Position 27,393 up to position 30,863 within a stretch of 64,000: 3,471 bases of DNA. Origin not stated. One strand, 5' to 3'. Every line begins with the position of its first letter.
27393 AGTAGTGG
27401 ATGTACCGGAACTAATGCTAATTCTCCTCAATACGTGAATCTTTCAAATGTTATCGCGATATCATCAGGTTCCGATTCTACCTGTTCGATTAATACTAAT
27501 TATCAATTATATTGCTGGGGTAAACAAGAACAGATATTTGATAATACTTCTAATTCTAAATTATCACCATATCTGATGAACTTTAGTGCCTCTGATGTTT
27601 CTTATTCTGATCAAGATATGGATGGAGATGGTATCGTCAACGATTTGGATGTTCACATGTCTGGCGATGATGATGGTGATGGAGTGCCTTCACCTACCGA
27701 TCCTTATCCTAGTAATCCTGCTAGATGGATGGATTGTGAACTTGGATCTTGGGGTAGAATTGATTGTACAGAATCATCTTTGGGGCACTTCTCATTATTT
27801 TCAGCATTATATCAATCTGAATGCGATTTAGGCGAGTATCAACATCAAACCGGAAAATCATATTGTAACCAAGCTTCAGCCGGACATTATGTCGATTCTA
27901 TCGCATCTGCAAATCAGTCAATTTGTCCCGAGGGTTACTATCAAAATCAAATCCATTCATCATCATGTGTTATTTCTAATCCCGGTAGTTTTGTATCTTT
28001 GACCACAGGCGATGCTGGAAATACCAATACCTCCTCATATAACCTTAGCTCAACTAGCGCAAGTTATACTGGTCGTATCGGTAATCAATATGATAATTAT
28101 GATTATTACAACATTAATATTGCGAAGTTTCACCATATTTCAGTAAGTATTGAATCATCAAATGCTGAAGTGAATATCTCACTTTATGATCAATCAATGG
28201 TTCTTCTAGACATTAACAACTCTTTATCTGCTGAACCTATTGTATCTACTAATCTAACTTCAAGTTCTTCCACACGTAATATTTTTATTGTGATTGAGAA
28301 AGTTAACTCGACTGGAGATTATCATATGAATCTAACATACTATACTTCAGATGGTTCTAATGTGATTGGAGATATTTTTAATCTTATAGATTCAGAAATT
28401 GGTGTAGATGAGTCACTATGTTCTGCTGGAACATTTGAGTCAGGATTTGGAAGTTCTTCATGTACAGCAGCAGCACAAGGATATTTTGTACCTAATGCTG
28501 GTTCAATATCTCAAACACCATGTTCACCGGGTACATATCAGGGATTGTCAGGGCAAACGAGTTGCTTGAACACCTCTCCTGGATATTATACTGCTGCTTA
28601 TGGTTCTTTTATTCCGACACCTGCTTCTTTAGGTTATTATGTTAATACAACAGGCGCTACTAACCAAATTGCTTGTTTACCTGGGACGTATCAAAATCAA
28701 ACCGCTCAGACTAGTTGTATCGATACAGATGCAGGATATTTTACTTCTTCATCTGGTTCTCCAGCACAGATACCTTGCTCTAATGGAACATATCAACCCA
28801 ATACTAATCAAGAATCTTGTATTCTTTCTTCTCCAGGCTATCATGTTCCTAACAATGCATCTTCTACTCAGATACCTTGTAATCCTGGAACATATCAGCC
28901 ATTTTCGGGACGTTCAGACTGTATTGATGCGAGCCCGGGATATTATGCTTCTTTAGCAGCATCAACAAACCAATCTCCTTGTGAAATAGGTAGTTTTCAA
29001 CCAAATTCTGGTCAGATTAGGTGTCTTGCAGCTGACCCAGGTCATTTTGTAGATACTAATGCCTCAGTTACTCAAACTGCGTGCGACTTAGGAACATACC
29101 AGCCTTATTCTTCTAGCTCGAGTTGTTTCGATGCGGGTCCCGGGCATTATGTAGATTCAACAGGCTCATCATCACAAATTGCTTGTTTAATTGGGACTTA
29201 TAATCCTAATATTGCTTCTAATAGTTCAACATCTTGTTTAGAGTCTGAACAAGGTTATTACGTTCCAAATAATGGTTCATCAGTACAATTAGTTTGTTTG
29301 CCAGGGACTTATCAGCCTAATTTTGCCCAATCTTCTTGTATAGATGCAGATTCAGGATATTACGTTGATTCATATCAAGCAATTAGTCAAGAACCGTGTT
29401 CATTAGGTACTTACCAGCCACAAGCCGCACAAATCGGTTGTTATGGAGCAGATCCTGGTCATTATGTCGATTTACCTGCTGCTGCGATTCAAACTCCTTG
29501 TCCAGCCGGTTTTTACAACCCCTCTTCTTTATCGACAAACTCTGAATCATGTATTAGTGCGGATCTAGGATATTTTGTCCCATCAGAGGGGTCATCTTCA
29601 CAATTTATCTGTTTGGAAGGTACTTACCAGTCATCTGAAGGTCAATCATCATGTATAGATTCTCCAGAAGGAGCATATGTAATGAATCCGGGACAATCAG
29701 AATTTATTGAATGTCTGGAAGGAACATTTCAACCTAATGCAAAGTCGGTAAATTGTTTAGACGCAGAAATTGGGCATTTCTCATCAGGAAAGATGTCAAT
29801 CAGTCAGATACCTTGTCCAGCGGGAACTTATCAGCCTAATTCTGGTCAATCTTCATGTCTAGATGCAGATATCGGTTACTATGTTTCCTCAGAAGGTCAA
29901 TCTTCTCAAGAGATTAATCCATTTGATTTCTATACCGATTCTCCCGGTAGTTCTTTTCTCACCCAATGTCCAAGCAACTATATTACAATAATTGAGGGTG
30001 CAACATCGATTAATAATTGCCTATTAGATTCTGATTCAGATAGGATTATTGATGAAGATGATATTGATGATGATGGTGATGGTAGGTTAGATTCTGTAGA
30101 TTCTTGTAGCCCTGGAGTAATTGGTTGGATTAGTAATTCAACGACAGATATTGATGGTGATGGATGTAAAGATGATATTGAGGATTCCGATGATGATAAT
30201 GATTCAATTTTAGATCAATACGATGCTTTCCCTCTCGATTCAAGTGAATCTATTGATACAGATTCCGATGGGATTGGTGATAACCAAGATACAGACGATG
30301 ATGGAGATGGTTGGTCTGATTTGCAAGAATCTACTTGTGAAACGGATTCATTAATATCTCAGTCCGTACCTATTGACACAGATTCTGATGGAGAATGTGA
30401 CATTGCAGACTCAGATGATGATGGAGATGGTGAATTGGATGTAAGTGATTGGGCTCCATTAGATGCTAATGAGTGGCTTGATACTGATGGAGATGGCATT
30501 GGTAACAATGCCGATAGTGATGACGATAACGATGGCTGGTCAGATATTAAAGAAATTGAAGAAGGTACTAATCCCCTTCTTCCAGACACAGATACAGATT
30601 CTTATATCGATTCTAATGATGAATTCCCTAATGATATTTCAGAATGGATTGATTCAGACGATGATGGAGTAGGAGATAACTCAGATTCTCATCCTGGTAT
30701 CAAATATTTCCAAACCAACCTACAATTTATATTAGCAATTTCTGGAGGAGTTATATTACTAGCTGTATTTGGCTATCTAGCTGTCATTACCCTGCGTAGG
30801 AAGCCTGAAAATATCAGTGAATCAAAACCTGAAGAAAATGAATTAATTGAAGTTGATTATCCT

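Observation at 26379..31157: Archaeal 1,592-aa surface protein assembled from eukaryote-style modules (RCC1 blades, ephrin-receptor-like Cys repeats, PPC, thrombospondin-3 Ca repeats)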

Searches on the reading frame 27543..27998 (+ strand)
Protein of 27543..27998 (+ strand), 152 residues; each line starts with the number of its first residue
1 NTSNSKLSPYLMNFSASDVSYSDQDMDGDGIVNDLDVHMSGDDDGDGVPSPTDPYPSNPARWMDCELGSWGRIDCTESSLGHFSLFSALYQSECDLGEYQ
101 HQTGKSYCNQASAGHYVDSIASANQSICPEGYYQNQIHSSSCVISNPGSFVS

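Call 11: search_protein_families(library=pfam, proteins=[window:27543-27998:+], max_evalue=10)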
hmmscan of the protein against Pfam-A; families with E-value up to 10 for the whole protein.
seq(152 aa): 3 families
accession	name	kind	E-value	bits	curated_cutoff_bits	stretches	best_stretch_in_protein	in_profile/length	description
PF07699.19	Ephrin_rec_like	-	1.9e-06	28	23.1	2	93-128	13-48/48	Tyrosine-protein kinase ephrin type A/B receptor-like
PF02412.23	TSP_3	-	0.073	13.2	25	1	23-37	13-27/36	Thrombospondin type 3 repeat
PF00020.24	TNFR_c6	-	0.97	10.3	29.4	1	128-142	1-15/39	TNFR/NGFR cysteine-rich region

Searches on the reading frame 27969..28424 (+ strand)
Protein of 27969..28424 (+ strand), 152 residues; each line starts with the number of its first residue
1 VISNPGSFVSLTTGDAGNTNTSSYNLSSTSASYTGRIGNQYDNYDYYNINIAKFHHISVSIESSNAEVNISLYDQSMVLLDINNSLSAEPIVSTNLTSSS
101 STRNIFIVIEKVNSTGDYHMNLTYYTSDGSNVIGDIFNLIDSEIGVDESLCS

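Call 11: search_protein_families(library=pfam, proteins=[window:27969-28418:+], max_evalue=10)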
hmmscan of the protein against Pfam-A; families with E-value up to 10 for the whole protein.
seq(150 aa): 1 family
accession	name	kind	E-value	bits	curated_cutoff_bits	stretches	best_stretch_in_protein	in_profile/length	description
PF13291.12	ACT_4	-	0.021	15.9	27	0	65-106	6-48/80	ACT domain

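Call 42: predict_structure(alignment_id=A3)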
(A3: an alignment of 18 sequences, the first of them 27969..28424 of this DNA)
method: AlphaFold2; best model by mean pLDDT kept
length: 152 residues; sequences in the alignment: 18
mean_pLDDT: 72.6   pTM: 0.73
mean pLDDT of the five models: 72.6, 71.9, 69.6, 69.5, 63.4
residues with pLDDT >= 90: 15; 70-90: 93; 50-70: 17; < 50: 27
segments of 3 or more residues with pLDDT < 50: 1-18, 144-152
pLDDT, mean of each block of 10 residues (from residue 1): 34 44 65 79 79 89 83 89 72 82 87 84 86 79 46 38
secondary structure, 60 per line:
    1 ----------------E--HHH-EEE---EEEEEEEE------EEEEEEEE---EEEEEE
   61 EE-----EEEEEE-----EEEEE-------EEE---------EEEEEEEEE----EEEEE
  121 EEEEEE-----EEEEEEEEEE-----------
elements in order: E24-26 E30-37 E44-51 E55-62 E68-73 E79-83 E91-93 E103-111 E116-126 E132-141

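Call 44: search_solved_structures(query=A3, max_evalue=10, show_alignments=2)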
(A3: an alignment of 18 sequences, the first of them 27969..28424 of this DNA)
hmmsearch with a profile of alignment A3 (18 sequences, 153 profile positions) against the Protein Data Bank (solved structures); distinct sequences matched with E-value up to 10: 8.
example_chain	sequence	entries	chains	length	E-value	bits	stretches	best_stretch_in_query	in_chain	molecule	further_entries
4hpk_A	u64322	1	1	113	0.15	15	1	40-124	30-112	Collagenase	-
4hpk_B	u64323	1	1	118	0.16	14.9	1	40-124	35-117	Collagenase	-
1nqj_A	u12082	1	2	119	0.16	14.9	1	40-124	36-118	class 1 collagenase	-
4dy3_A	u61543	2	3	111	0.17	14.8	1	28-69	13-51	Inhibitor of g-type lysozyme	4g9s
1nqd_A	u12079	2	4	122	0.18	14.8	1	36-124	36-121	class 1 collagenase | Collagenase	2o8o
2jn9_A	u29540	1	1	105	0.24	14.3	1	52-114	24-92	YkvR protein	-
4dxz_A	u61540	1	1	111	0.25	14.3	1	28-69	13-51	Inhibitor of g-type lysozyme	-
7ee2_A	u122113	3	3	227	0.3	14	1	94-142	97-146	glycoside hydrolase family 12 beta-1,3-1,4-glucanase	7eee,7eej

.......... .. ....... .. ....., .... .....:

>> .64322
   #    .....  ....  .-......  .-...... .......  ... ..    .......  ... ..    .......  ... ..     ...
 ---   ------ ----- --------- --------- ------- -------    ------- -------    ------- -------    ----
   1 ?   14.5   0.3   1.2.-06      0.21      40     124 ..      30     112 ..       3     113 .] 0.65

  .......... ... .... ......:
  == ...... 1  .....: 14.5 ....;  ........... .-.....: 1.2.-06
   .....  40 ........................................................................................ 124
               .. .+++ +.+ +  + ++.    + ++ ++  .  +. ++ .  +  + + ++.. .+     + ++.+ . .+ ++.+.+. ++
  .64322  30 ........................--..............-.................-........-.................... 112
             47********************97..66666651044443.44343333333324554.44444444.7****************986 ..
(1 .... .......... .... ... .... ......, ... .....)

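Call 45: fold_search(model_id=the predicted structure, library=pdb)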
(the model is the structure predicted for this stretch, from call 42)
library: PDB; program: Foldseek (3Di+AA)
matches with E <= 10: 1593; with E <= 0.001: 15
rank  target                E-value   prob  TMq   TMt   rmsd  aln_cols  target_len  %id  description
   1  1nqj_A                2.0e-05  1.00  0.48  0.72   2.7        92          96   12  CRYSTAL STRUCTURE OF CLOSTRIDIUM HISTOLYTICUM COLG COLLAGENASE COLLAGEN-BINDING DOMAIN 3B AT 1.0 ANGSTROM RESOLUTION I (released 2003-04-15)
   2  3jqw_C                3.3e-05  1.00  0.51  0.62   2.2        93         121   15  Crystal structure of Clostridium histolyticum colH collagenase collagen-binding domain 3 at 2 Angstrom resolution in p (released 2010-09-29)
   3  1nqd_A                3.3e-05  1.00  0.57  0.75   3.2       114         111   10  CRYSTAL STRUCTURE OF CLOSTRIDIUM HISTOLYTICUM COLG COLLAGENASE COLLAGEN-BINDING DOMAIN 3B AT 1.65 ANGSTROM RESOLUTION  (released 2003-04-15)
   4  1nqd_B                3.9e-05  1.00  0.54  0.70   3.0       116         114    9  CRYSTAL STRUCTURE OF CLOSTRIDIUM HISTOLYTICUM COLG COLLAGENASE COLLAGEN-BINDING DOMAIN 3B AT 1.65 ANGSTROM RESOLUTION  (released 2003-04-15)
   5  4hpk_B                4.9e-05  1.00  0.53  0.69   3.3       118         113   10  Crystal structure of Clostridium histolyticum colg collagenase collagen-binding domain 3B at 1.35 Angstrom resolution  (released 2012-12-12)
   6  2o8o_A                8.1e-05  1.00  0.58  0.77   2.9       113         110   10  Crystal structure of Clostridium histolyticum colg collagenase collagen-binding domain 3B at 1.35 Angstrom resolution  (released 2007-12-11)
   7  5sv5                  9.6e-05  1.00  0.49  0.68   3.1       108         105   14  1.0 Angstrom Crystal Structure of pre-Peptidase C-terminal Domain of Collagenase from Bacillus anthracis. (released 2016-08-17)
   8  1nqj_B                1.1e-04  1.00  0.47  0.60   3.2        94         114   13  CRYSTAL STRUCTURE OF CLOSTRIDIUM HISTOLYTICUM COLG COLLAGENASE COLLAGEN-BINDING DOMAIN 3B AT 1.0 ANGSTROM RESOLUTION I (released 2003-04-15)
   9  3jqw_B                1.2e-04  1.00  0.52  0.65   2.4        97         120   13  Crystal structure of Clostridium histolyticum colH collagenase collagen-binding domain 3 at 2 Angstrom resolution in p (released 2010-09-29)
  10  5iku                  2.8e-04  1.00  0.55  0.36   3.4       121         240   10  Crystal structure of the Hathewaya histolytica ColG tandem collagen-binding domain s3as3b in the presence of calcium at  (released 2017-03-15)
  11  9ues_B                4.0e-04  1.00  0.52  0.21   4.0       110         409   14  Crystal structure of an inactive TKSP mutant in complex with the TKS propeptide (released 2026-02-18)
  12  3jqw_A                5.2e-04  1.00  0.57  0.72   3.2       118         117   13  Crystal structure of Clostridium histolyticum colH collagenase collagen-binding domain 3 at 2 Angstrom resolution in p (released 2010-09-29)
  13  4dy5_A                7.8e-04  1.00  0.44  0.58   5.1       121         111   17  Crystal structure of Salmonella Typhimurium PliG, a periplasmic lysozyme inhibitor of g-type lysozyme (released 2012-06-13)
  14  4dy5_C                8.7e-04  1.00  0.43  0.59   4.9       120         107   16  Crystal structure of Salmonella Typhimurium PliG, a periplasmic lysozyme inhibitor of g-type lysozyme (released 2012-06-13)
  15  4dy5_B                9.2e-04  1.00  0.41  0.55   5.2       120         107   17  Crystal structure of Salmonella Typhimurium PliG, a periplasmic lysozyme inhibitor of g-type lysozyme (released 2012-06-13)
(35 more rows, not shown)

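Call 62: search_protein_families(library=ncbifam, proteins=[window:27969-28424:+], max_evalue=1)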
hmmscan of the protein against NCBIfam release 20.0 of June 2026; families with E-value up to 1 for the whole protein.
window:27969-28424:+ (152 aa): 0 families

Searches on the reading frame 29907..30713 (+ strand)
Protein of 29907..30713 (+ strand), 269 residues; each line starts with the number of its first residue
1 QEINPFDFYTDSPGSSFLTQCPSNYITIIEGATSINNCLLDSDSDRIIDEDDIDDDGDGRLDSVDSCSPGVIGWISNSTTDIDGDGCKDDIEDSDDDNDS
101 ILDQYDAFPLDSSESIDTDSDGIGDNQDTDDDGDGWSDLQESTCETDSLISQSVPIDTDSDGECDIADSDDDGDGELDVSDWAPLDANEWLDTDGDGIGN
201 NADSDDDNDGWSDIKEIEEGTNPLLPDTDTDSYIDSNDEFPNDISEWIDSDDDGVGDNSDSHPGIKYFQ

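Call 11: search_protein_families(library=pfam, proteins=[window:29907-30713:+], max_evalue=10)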
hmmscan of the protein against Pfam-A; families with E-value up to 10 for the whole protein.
seq(269 aa): 3 families
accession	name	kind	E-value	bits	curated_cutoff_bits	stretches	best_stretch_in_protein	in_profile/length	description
PF18884.5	TSP3_bac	-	0.00098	19.4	25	2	205-226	1-22/22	Bacterial TSP3 repeat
PF07699.19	Ephrin_rec_like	-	0.0038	17.4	23.1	1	6-38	16-48/48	Tyrosine-protein kinase ephrin type A/B receptor-like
PF02412.23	TSP_3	-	0.0072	16.4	25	4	117-140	2-25/36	Thrombospondin type 3 repeat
